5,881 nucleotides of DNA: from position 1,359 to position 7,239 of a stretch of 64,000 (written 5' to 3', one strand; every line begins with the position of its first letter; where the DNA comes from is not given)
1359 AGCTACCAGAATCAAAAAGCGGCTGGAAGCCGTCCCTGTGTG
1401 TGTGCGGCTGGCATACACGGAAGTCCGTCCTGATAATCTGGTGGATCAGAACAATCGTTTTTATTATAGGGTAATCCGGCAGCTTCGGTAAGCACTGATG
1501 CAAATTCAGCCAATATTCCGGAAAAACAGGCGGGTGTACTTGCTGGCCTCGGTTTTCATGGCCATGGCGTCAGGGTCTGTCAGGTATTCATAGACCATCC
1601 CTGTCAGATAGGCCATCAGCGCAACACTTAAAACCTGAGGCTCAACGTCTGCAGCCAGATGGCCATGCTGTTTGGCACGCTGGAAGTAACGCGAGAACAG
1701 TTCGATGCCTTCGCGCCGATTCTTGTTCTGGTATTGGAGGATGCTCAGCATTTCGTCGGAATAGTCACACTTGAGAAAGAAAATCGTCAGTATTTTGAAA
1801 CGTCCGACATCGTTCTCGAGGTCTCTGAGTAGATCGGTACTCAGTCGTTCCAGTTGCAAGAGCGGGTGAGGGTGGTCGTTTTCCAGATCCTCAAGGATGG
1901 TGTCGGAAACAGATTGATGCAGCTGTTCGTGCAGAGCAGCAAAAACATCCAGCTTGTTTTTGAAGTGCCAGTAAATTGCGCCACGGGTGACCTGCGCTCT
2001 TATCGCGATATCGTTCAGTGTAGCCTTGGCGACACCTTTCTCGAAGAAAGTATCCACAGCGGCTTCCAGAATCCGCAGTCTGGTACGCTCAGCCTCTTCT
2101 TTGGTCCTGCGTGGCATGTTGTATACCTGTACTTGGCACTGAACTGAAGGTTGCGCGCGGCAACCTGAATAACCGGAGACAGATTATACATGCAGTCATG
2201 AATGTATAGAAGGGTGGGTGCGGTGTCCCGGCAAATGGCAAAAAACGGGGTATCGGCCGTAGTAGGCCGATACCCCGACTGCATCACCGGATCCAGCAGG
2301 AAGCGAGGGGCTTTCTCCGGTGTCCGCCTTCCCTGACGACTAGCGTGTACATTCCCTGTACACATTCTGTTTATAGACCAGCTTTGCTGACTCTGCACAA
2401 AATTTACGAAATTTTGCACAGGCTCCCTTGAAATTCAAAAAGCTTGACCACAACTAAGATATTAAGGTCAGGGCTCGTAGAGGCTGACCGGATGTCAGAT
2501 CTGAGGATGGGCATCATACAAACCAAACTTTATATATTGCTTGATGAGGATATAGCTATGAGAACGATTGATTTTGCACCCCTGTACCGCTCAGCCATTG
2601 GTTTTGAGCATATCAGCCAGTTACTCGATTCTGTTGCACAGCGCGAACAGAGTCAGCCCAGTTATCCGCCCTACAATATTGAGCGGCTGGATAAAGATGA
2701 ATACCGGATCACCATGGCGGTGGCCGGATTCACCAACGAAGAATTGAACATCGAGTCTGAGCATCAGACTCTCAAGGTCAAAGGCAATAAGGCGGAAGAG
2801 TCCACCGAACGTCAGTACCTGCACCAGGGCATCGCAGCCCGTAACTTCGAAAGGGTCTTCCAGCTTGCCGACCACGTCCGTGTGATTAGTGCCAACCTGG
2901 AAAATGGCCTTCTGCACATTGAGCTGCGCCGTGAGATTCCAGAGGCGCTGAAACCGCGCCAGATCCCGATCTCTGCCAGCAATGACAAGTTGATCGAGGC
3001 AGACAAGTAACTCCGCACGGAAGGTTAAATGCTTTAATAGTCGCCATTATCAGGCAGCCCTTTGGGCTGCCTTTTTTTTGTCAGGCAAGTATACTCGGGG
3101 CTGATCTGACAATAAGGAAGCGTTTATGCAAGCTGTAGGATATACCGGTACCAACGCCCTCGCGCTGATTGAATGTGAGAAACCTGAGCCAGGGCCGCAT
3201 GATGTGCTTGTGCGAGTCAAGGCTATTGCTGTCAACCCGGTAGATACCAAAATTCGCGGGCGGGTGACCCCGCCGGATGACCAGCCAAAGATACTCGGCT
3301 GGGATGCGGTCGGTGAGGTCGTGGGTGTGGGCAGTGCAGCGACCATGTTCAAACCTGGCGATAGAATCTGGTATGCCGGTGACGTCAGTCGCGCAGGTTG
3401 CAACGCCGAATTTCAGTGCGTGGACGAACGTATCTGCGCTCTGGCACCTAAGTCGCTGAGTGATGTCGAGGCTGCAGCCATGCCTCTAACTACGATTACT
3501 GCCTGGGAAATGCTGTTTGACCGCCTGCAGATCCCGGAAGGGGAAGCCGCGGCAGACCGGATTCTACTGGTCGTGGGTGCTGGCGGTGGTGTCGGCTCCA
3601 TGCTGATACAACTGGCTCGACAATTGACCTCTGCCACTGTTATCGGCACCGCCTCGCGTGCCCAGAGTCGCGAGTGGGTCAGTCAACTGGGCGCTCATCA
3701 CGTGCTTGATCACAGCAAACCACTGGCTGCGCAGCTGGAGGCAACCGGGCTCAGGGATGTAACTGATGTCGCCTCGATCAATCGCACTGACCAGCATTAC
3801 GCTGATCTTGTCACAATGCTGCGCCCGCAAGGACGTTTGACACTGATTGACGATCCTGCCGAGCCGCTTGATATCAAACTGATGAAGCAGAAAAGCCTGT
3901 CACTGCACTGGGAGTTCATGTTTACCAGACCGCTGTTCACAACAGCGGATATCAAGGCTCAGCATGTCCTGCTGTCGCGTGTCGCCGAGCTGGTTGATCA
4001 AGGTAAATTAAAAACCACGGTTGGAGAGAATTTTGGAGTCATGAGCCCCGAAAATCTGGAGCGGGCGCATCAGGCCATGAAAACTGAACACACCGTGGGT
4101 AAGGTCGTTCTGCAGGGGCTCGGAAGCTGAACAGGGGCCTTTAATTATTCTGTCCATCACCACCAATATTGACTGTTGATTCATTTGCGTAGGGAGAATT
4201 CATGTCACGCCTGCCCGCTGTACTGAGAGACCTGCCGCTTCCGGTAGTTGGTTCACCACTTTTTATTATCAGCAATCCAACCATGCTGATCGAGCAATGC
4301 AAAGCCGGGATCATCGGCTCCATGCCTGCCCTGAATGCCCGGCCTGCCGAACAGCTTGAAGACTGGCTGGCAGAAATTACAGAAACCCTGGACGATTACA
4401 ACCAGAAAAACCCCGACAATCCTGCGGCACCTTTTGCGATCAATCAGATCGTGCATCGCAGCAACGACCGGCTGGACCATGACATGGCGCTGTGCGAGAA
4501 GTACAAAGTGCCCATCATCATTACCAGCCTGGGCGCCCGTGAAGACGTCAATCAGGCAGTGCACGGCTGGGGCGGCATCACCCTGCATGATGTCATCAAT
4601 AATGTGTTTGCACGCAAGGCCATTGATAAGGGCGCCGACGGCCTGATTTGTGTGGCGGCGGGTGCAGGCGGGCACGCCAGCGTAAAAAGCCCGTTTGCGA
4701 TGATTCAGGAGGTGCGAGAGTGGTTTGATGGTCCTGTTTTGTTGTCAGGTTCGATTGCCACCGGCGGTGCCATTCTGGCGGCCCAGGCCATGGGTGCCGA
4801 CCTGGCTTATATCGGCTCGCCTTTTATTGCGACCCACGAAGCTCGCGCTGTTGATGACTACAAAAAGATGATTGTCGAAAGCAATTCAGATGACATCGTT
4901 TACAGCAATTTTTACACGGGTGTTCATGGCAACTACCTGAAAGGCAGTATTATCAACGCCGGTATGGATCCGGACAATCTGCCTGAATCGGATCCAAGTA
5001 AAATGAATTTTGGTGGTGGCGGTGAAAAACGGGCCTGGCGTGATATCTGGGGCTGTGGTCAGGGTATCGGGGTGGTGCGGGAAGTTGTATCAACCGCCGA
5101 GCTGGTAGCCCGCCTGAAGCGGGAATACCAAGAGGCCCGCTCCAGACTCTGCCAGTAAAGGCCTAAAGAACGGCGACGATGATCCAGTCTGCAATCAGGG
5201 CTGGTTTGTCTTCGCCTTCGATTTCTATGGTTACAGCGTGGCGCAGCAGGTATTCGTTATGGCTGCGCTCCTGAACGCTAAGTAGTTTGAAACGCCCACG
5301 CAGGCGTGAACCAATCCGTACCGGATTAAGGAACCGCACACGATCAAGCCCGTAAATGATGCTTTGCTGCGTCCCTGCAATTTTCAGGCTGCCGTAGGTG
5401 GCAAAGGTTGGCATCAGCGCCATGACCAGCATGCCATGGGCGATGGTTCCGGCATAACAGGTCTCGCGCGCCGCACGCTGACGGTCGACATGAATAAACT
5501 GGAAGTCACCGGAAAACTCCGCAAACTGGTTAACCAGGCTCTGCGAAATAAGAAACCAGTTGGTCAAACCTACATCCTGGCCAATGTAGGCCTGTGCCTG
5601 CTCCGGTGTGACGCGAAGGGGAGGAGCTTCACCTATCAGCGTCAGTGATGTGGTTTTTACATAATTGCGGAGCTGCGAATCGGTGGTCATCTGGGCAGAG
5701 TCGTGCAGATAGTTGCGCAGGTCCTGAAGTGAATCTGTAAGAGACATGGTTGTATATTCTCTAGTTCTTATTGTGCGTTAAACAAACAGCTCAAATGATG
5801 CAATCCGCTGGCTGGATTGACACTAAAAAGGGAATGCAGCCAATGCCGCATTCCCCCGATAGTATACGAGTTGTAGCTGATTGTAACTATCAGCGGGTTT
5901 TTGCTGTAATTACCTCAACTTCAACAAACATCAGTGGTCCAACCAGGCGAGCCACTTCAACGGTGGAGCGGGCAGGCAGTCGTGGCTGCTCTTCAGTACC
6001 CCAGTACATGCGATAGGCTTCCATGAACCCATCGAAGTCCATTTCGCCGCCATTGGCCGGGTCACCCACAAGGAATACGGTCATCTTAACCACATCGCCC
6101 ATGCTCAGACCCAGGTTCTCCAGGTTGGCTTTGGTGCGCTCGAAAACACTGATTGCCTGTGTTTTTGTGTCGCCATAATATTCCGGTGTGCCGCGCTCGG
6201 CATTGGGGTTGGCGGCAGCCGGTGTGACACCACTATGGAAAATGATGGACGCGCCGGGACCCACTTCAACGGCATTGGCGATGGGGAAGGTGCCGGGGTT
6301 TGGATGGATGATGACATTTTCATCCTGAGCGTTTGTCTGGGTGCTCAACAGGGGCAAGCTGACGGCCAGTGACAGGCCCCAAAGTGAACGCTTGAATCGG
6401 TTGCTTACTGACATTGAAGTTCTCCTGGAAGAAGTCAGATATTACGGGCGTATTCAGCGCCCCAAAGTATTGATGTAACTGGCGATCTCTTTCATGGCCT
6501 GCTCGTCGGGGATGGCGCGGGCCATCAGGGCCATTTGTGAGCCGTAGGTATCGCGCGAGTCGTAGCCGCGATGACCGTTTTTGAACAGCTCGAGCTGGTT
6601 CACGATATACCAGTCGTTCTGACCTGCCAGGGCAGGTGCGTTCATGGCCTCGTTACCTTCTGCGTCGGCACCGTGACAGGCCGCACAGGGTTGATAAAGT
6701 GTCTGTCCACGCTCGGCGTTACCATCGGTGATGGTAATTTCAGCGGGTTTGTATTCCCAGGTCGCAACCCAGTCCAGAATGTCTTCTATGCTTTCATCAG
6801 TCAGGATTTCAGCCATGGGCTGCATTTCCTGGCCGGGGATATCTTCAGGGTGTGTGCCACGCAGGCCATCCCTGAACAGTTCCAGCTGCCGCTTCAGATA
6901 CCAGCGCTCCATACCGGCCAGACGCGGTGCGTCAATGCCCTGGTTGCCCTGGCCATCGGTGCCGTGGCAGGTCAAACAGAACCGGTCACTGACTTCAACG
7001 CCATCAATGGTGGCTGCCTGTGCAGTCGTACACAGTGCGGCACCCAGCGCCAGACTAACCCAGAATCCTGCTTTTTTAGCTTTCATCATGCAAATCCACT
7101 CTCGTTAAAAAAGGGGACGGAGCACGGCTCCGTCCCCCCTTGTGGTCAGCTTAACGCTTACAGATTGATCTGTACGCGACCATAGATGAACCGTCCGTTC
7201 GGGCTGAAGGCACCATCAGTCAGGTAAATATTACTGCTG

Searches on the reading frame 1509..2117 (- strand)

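Call 46: search_protein_families(library=pfam, proteins=[window:1509-2117:-], max_evalue=1e-8)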
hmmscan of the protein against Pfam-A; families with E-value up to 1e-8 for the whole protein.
window:1509-2117:- (203 aa): 2 families
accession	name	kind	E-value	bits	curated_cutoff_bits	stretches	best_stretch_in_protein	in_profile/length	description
PF00440.29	TetR_N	-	5.4e-15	55.4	24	1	16-62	1-47/47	Bacterial regulatory proteins, tetR family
PF08361.16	TetR_C_2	-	3.9e-12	46.7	22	1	85-196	2-113/121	MAATS-type transcriptional repressor, C-terminal region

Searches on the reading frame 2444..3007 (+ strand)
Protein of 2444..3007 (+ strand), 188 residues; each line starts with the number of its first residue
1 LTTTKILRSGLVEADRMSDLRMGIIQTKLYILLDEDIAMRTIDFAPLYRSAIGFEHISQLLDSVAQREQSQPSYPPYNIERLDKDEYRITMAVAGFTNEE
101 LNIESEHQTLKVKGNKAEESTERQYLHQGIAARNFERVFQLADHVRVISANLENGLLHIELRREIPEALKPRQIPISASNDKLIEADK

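Call 46: search_protein_families(library=pfam, proteins=[window:2444-3007:+], max_evalue=1e-8)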
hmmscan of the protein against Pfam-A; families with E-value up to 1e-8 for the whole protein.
window:2444-3007:+ (188 aa): 1 family
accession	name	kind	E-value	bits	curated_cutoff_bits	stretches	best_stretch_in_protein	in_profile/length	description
PF00011.27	HSP20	-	3.1e-20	72.6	20.8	1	82-177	4-102/102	Hsp20/alpha crystallin family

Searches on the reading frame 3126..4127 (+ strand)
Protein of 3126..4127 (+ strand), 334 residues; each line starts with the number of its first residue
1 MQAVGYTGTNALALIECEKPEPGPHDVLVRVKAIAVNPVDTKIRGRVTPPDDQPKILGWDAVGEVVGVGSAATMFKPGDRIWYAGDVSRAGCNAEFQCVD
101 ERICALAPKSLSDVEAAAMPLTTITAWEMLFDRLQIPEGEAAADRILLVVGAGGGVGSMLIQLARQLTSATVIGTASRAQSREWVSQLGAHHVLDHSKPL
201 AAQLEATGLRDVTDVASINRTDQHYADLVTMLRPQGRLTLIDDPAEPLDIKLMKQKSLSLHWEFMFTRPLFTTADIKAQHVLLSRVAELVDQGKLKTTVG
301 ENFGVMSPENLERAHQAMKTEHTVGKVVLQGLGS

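Call 46: search_protein_families(library=pfam, proteins=[window:3126-4127:+], max_evalue=1e-8)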
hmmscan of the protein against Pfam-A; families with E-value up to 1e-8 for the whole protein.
window:3126-4127:+ (334 aa): 3 families
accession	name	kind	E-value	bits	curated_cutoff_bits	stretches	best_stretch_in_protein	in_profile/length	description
PF08240.17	ADH_N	-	2.2e-14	54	23.5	1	23-98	1-93/104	Alcohol dehydrogenase GroES-like domain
PF13602.12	ADH_zinc_N_2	-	2.3e-14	54.9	27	1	188-329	1-134/134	Zinc-binding dehydrogenase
PF00107.32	ADH_zinc_N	-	6.6e-11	42.7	31.8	1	155-253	1-100/129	Zinc-binding dehydrogenase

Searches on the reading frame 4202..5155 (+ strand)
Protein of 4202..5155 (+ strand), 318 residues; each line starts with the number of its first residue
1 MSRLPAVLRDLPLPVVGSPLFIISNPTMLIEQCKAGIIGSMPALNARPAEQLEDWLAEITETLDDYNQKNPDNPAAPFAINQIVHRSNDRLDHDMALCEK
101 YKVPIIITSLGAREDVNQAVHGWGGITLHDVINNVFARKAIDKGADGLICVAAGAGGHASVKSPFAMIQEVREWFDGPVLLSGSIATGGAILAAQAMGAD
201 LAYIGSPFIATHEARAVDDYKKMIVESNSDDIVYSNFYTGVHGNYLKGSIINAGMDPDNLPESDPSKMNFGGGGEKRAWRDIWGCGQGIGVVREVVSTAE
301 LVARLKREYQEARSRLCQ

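Call 46: search_protein_families(library=pfam, proteins=[window:4202-5155:+], max_evalue=1e-8)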
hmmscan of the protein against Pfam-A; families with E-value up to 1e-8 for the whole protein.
window:4202-5155:+ (318 aa): 1 family
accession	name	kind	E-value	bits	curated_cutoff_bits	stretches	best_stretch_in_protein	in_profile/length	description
PF03060.21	NMO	-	1.1e-17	64.9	28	1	65-305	93-328/331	Nitronate monooxygenase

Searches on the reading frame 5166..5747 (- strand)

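Call 46: search_protein_families(library=pfam, proteins=[window:5166-5747:-], max_evalue=1e-8)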
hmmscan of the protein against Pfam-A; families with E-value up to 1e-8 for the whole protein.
window:5166-5747:- (194 aa): 1 family
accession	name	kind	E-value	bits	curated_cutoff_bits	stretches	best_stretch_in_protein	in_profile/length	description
PF01575.25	MaoC_dehydratas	-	1.5e-20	73.4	27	1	52-161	3-107/123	MaoC like domain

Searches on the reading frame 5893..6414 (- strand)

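Call 46: search_protein_families(library=pfam, proteins=[window:5893-6414:-], max_evalue=1e-8)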
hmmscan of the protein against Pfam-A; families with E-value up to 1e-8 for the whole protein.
window:5893-6414:- (174 aa): 1 family
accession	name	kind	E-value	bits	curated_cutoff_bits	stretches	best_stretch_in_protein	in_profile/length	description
PF01042.26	Ribonuc_L-PSP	-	1.1e-13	51.7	27.3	1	57-170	20-119/121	Endoribonuclease L-PSP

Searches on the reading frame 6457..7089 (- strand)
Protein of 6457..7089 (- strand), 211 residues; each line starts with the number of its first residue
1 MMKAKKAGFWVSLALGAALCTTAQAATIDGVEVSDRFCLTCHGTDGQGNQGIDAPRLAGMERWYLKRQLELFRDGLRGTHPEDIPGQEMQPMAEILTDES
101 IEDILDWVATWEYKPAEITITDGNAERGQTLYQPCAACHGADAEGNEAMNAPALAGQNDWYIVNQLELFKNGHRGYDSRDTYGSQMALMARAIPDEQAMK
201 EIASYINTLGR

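Call 46: search_protein_families(library=pfam, proteins=[window:6457-7089:-], max_evalue=1e-8)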
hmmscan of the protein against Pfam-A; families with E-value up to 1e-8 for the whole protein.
window:6457-7089:- (211 aa): 2 families
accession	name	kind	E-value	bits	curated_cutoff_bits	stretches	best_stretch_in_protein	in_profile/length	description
PF00034.26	Cytochrom_C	-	1.3e-24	87.7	21.3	2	125-209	1-89/90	Cytochrome c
PF13442.11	Cytochrome_CBB3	-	3.9e-12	46.7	27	0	29-108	5-68/68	Cytochrome C oxidase, cbb3-type, subunit III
